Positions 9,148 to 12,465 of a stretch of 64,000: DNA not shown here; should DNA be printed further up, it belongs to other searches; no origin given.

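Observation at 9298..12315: Orphan 1005-aa protein made of two complete PilB/GspE ATPase units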

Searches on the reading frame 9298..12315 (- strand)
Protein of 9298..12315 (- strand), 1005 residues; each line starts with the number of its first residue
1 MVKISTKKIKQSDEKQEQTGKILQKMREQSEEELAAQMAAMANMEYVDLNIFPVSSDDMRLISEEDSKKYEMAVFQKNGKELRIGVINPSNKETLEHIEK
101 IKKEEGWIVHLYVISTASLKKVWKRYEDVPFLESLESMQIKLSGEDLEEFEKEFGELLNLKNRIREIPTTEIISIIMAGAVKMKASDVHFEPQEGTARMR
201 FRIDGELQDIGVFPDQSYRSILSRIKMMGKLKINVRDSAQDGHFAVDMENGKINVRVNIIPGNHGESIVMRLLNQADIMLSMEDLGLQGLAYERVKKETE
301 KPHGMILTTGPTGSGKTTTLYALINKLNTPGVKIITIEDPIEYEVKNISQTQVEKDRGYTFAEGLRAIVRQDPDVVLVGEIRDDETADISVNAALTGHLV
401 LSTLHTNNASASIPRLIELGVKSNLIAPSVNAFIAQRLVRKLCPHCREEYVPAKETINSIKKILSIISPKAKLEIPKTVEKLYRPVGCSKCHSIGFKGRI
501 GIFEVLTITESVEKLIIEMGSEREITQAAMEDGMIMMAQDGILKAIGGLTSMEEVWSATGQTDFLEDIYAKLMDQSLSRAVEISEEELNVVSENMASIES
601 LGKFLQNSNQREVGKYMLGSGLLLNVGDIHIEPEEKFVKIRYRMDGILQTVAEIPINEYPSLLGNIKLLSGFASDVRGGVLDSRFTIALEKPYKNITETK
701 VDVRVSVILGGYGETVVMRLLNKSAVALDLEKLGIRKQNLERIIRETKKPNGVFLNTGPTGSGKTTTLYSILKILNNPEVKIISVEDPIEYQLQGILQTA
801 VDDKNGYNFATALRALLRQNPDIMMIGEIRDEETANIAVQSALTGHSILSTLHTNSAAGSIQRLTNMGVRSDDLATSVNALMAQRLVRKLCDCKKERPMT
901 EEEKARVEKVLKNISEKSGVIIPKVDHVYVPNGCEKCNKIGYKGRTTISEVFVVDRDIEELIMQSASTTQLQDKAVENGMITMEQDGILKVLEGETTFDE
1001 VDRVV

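Call 3: search_protein_families(library=pfam, proteins=[window:9298-12315:-], max_evalue=0.01)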
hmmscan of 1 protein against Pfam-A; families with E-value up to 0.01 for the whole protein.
window:9298-12315:- (1005 aa): 36 families (the best 25 are shown)
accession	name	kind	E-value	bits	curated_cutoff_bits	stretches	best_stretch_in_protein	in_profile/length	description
PF00437.27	T2SSE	-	6e-225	746.2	24.9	2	168-555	7-368/370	Type II/IV secretion system protein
PF25199.1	nSTAND_NTPase5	-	2.8e-11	43.9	34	2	293-352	30-91/145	Novel STAND NTPase 5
PF20720.3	nSTAND3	-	2.9e-08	34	27.2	1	291-343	6-57/155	Novel STAND NTPase 3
PF13401.12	AAA_22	-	7.4e-08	33.2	27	1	302-338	4-40/130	AAA domain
PF04851.21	ResIII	-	1.8e-07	31.7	22.5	1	288-330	8-50/164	Type III restriction enzyme, res subunit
PF13173.12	AAA_14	-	2.7e-07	31.1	27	0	754-863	5-105/129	AAA domain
PF13555.12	AAA_29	-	4.8e-07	29.9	27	0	301-325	20-44/61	P-loop containing region of AAA domain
PF00004.35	AAA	-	1.2e-06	29.5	21.2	0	306-335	1-27/131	ATPase family associated with various cellular activities (AAA)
PF12775.13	AAA_7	-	2.1e-06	27.8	25.8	0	304-338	34-68/181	P-loop containing dynein motor region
PF13604.12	AAA_30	-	2.3e-06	27.9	27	0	295-335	10-50/191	AAA domain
PF05157.20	MshEN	-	5.3e-06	26.8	23.1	1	43-111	2-68/90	MshEN domain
PF03215.21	Rad17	-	6.6e-06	26.6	23.8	0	300-341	42-80/186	Rad17 P-loop domain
PF00005.33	ABC_tran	-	7.6e-06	27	25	0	306-359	14-63/137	ABC transporter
PF13245.12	AAA_19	-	9.9e-06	26.2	25.1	0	747-779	7-39/134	AAA domain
PF07724.20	AAA_2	-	2.1e-05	25.1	27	0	302-381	2-84/166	AAA domain (Cdc48 subfamily)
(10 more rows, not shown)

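Call 4: search_protein_families(library=ncbifam, proteins=[window:9298-12315:-], max_evalue=0.001)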
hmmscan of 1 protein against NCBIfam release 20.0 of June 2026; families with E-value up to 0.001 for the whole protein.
window:9298-12315:- (1005 aa): 37 families (the best 25 are shown)
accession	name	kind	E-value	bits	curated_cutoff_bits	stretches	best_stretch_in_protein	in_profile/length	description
TIGR02533.1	type_II_gspE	equivalog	9.6e-263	872.1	630.25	2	68-559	10-486/486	type II secretion system ATPase GspE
TIGR02538.1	type_IV_pilB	equivalog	5.9e-259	860.4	675.65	2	9-559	21-562/564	type IV-A pilus assembly ATPase PilB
NF007755.0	PRK10436.1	equivalog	5e-220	731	617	2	148-562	64-462/465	type II secretion system protein GspE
NF053534.1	T4PilAsmATPsTfpB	equivalog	2.5e-214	713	850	2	25-558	59-581/584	type IV pilus assembly ATPase TfpB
NF041000.1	ATPase_ComGA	equivalog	1.8e-136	453.4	300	2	176-440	3-266/267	competence type IV pilus ATPase ComGA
TIGR01420.1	pilT_fam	subfamily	1.4e-102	343.4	319.1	2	175-442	4-271/343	PilT/PilU family type 4a pilus ATPase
TIGR02525.1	plasmid_TraJ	equivalog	1.1e-52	179.2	368.3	2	716-887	120-294/372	plasmid transfer ATPase TraJ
TIGR02524.1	dot_icm_DotB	equivalog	1.7e-42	145.9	463.3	2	302-502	133-344/358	Dot/Icm type IV secretion system ATPase DotB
NF058587.1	archaellum_moto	equivalog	2.5e-36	125.5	550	2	753-867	278-396/527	archaellum flagellar ATPase motor FlaI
TIGR02782.1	TrbB_P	equivalog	2.7e-28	99.1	304.55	2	303-419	136-255/303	P-type conjugative transfer ATPase TrbB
TIGR02788.1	VirB11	equivalog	3.2e-28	98.7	249.95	2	742-891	135-288/308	P-type DNA transfer ATPase VirB11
NF010469.0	PRK13894.1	subfamily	1.3e-26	93.7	508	2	297-425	143-273/320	conjugal transfer ATPase TrbB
TIGR03819.1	heli_sec_ATPase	hypoth_equivalog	5.6e-26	91.5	373.15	2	712-870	138-303/340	TadA family conjugal transfer-associated ATPase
NF053672.1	bindosome_BasE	exception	4.6e-23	81.7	1000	2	308-417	275-389/512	bindosome assembly system ATPase subunit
NF010407.0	PRK13833.1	subfamily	1.4e-20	74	499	2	742-868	135-263/323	conjugal transfer protein TrbB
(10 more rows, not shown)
